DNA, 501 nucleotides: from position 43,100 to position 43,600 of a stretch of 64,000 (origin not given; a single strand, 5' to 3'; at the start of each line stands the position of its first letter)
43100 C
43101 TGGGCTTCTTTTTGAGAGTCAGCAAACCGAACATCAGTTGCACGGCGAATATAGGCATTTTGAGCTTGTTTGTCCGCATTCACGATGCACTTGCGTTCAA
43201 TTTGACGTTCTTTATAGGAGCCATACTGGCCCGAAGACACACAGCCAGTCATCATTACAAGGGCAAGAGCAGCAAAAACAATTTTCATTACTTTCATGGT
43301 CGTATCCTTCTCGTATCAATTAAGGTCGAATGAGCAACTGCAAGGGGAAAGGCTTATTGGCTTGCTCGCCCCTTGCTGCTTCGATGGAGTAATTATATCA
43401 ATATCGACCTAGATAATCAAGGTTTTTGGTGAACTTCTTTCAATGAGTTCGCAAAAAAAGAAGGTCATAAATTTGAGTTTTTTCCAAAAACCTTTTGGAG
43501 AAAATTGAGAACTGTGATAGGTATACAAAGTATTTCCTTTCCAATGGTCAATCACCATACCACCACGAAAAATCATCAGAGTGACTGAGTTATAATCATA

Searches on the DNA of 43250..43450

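Call 54: search_rna_families(source=window, start=43250, end=43450, threshold=evalue, max_evalue=10, show_alignments=3)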
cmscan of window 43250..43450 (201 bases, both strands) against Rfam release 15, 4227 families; matches with E-value up to 10: 1.
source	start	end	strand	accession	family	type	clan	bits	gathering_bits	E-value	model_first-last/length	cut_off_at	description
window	43408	43450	+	RF01946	KCNQ1OT1_1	Gene; lncRNA;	-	2.9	70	7.9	321-367/464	3'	KCNQ1 overlapping transcript 1 conserved region 1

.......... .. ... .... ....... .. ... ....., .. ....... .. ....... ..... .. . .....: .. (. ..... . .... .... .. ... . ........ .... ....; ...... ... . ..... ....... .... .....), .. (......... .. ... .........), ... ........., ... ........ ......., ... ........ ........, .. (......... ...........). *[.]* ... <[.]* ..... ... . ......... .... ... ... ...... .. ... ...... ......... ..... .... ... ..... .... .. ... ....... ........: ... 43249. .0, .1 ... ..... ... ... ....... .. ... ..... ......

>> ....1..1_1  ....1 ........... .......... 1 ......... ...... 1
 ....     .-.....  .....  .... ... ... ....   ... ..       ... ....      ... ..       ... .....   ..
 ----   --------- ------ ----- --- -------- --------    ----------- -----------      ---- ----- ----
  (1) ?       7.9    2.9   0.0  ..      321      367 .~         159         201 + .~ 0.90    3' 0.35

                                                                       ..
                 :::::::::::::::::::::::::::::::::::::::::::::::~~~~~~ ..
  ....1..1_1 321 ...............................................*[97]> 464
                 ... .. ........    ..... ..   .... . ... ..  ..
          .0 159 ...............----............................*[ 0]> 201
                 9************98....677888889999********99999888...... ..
